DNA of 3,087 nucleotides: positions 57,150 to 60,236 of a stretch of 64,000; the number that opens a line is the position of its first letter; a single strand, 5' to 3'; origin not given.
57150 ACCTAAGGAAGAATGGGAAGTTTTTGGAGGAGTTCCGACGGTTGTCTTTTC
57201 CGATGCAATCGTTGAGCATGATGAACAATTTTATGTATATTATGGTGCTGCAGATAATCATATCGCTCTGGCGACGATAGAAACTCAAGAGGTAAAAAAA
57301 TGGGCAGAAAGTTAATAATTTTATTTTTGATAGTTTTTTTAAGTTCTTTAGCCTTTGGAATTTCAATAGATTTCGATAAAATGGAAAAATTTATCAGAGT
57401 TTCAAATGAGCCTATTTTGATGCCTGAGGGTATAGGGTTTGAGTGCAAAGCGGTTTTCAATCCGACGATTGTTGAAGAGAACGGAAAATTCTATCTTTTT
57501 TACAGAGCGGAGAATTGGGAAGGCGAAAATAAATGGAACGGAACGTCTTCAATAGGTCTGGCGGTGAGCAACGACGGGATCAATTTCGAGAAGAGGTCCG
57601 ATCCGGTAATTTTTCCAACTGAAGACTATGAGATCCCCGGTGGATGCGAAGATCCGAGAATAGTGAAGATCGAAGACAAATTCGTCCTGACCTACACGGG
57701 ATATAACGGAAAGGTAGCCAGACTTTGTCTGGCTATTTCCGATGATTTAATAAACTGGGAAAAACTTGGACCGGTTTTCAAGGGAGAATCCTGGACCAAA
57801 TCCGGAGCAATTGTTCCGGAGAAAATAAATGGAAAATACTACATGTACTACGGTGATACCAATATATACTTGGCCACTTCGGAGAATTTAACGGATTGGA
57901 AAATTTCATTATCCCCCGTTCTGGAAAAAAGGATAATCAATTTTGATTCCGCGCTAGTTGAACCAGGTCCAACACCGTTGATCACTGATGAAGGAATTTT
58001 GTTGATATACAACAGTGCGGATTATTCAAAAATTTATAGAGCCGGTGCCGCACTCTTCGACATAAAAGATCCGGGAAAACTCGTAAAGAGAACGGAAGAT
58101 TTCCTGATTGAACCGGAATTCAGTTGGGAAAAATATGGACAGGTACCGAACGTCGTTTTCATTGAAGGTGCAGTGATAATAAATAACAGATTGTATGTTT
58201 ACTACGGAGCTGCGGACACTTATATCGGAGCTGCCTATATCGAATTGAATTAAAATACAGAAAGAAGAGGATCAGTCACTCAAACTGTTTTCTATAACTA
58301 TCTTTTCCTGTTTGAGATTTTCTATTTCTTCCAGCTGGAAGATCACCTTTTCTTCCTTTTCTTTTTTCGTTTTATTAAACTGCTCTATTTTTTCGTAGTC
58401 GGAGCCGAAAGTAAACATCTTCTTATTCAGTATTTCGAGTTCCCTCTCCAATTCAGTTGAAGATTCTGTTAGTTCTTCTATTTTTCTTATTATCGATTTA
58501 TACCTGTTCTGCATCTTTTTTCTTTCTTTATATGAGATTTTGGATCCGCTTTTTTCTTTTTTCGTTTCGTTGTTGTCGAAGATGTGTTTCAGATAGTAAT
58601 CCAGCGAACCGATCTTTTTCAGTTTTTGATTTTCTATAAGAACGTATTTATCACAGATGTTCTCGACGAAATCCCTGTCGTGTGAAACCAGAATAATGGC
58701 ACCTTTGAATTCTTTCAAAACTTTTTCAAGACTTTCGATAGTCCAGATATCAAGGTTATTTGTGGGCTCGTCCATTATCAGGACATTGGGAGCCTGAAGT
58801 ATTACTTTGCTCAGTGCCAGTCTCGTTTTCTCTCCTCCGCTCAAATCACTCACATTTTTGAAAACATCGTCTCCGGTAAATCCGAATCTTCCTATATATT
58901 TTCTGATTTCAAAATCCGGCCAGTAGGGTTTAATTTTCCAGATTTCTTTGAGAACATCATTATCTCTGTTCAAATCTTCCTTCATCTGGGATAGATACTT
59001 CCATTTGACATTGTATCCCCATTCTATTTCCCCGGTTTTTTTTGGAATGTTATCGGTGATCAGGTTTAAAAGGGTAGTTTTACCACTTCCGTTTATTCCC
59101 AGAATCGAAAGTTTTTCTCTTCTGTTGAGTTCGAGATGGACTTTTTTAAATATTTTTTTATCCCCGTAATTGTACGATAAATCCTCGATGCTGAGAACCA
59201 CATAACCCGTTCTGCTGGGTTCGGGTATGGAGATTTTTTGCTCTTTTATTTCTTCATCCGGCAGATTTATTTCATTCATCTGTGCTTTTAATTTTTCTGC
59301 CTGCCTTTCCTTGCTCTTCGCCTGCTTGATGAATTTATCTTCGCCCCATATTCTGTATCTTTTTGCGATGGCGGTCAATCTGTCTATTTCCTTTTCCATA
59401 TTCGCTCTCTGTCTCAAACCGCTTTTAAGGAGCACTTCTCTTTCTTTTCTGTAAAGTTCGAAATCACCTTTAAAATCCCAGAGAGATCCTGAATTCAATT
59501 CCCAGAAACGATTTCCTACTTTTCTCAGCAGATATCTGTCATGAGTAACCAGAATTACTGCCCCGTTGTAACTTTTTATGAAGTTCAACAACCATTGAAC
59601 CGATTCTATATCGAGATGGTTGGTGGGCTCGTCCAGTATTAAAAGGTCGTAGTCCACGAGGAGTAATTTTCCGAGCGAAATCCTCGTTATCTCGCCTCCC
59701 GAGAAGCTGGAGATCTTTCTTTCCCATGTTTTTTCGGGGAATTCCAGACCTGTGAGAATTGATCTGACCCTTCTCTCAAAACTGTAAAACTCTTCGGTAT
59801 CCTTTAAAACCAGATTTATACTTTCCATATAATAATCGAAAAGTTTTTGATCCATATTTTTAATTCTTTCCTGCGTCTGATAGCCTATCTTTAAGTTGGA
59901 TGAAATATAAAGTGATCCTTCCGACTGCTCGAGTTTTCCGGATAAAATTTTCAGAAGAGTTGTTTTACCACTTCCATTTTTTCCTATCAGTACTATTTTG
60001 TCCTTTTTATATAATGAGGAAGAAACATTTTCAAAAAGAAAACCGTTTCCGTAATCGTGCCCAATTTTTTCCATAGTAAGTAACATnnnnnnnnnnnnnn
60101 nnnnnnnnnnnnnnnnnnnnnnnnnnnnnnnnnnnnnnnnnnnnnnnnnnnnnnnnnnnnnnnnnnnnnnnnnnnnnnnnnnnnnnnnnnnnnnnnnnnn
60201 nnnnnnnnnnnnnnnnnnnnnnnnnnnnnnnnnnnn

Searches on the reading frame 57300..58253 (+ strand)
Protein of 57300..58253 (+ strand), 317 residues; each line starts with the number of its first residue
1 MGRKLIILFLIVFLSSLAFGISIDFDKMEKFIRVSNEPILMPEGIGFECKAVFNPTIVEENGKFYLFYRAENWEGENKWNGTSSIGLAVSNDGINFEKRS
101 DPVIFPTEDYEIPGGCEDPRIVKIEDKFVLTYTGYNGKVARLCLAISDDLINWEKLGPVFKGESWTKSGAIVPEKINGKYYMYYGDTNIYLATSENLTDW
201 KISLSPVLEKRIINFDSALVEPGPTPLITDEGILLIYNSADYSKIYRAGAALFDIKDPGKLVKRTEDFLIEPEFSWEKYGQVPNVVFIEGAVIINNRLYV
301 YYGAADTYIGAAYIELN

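Call 6: search_protein_families(library=pfam, proteins=[window:57300-58253:+], max_evalue=1)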
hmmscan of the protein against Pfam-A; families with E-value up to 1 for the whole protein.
window:57300-58253:+ (317 aa): 3 families
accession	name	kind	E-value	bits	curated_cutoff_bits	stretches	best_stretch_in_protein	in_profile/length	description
PF04041.19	Glyco_hydro_130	-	3.5e-68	230.3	26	1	50-316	33-311/320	beta-1,4-mannooligosaccharide phosphorylase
PF04616.20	Glyco_hydro_43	-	1.3e-10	41.6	32.2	2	113-198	7-104/288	Glycosyl hydrolases family 43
PF00251.26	Glyco_hydro_32N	-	3.9e-08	33.6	22.1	1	57-205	15-174/307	Glycosyl hydrolases family 32 N-terminal domain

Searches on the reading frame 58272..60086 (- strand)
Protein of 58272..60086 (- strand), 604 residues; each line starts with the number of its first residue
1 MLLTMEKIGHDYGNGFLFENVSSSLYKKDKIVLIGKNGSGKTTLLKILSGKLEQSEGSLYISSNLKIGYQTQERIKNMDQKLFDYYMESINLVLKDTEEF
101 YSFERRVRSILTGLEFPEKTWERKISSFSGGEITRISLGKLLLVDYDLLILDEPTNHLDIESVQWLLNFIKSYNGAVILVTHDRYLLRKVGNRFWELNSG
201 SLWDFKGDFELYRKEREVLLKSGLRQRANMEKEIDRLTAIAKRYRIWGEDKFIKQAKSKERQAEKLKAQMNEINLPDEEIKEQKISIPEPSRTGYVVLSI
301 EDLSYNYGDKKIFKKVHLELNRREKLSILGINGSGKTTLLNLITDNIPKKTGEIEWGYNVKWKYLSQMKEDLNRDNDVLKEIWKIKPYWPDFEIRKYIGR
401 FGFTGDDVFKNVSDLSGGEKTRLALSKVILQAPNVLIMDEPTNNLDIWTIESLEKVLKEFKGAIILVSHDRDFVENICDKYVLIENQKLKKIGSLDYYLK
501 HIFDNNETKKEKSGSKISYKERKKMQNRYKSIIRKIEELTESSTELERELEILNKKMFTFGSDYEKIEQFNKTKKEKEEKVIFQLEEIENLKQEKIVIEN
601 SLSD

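Call 6: search_protein_families(library=pfam, proteins=[window:58272-60086:-], max_evalue=1)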
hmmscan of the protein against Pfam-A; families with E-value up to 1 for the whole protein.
window:58272-60086:- (604 aa): 56 families (the best 25 are shown)
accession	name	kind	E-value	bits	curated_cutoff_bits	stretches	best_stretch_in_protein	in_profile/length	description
PF00005.33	ABC_tran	-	3.2e-46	157.8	25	2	19-156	2-137/137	ABC transporter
PF13304.12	AAA_21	-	9e-18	65.8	27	3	32-61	3-38/304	AAA domain, putative AbiEii toxin, Type IV TA system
PF12848.13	ABC_tran_Xtn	-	6.1e-10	39.5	25.9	1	195-276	1-76/85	ABC transporter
PF02463.25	SMC_N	-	1.6e-09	38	40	2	414-486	136-213/220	RecF/RecN/SMC N terminal domain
PF13555.12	AAA_29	-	1.6e-07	31.4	27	2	19-45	13-39/61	P-loop containing region of AAA domain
PF13401.12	AAA_22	-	1.8e-07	31.9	27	1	31-182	8-123/130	AAA domain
PF25201.1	nSTAND6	-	4.3e-07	30.5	27.7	2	307-349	2-44/148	Novel STAND NTPase 6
PF03193.22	RsgA_GTPase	-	6.2e-07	29.8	30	2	21-72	100-148/174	RsgA GTPase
PF13604.12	AAA_30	-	1e-06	29.1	27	2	328-469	23-124/191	AAA domain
PF13238.12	AAA_18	-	2.5e-06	28.4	29.4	1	31-85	1-58/128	AAA domain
PF05729.18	NACHT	-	1.7e-05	25.1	26.7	1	31-56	3-28/167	NACHT domain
PF00025.27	Arf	-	1.7e-05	24.8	22.3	2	311-346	3-37/174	ADP-ribosylation factor family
PF00931.28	NB-ARC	-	1.8e-05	24.5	23.5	1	321-512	16-179/248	NB-ARC domain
PF09439.16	SRPRB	-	3.3e-05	23.8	25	1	27-85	2-53/178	Signal recognition particle receptor beta subunit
PF20720.3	nSTAND3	-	5.9e-05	23.3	27.2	2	18-70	7-59/155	Novel STAND NTPase 3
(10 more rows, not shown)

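Call 7: search_protein_families(library=ncbifam, proteins=[window:58272-60086:-], max_evalue=1)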
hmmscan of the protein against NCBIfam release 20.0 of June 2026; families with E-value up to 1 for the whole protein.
window:58272-60086:- (604 aa): 235 families (the best 25 are shown)
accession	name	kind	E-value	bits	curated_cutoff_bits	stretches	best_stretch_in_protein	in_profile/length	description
NF000355.4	ribo_prot_ABC_F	equivalog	1.9e-120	403.1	380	1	1-482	1-497/499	ribosomal protection-like ABC-F family protein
NF008775.0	PRK11819.1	equivalog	2.3e-100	336.8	599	2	99-525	137-551/556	energy-dependent translational throttle protein EttA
TIGR03719.1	ABC_ABC_ChvD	subfamily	1.5e-98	330.8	806.75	2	96-524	132-548/552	energy-dependent translational throttle protein EttA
NF050005.1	ABC_ATPase_Uup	equivalog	3.7e-96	322.7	900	2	96-590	128-620/636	ATP-binding cassette ATPase Uup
NF011646.0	PRK15064.1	equivalog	1.3e-95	320.9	762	2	227-500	255-525/530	ABC-F family ATPase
NF000168.2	ABCF_Msr_all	exception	2.4e-95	319.9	680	2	151-492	124-486/487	Msr family ABC-F type ribosomal protection protein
NF008358.0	PRK11147.1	equivalog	1.9e-91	307.2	936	2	96-587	128-613/635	ABC transporter ATP-binding protein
NF007921.0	PRK10636.1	equivalog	1.1e-90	304.7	917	2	96-576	118-598/638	ABC transporter ATP-binding protein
NF000170.2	ABCF_Vga_all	exception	1e-86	291.5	725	2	242-553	220-513/521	Vga family ABC-F type ribosomal protection protein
NF000169.2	ABCF_Sal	exception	1.9e-82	277.7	725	2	101-492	104-509/542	Sal family ABC-F type ribosomal protection protein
NF043038.1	ABCF_CplR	exception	1.2e-79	268.5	780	2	256-552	242-536/544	ABC-F type ribosomal protection protein CplR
NF000514.1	ABCF_OptrA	exception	2.6e-79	267.3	1450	2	103-557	158-612/655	ABC-F type ribosomal protection protein OptrA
NF000167.2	ABCF_Lsa_all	exception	2.3e-64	218.2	750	4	299-590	5-296/492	Lsa family ABC-F type ribosomal protection protein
NF000171.1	ABCF_producer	exception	1.3e-60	205.4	800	4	99-240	135-276/541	TlrC/CarA/OleB/SrmB family ABC-F type ribosomal protection protein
NF045691.1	ABCF_VgaF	exception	1.4e-56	192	975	2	252-490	222-458/459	ABC-F type ribosomal protection protein Vga(F)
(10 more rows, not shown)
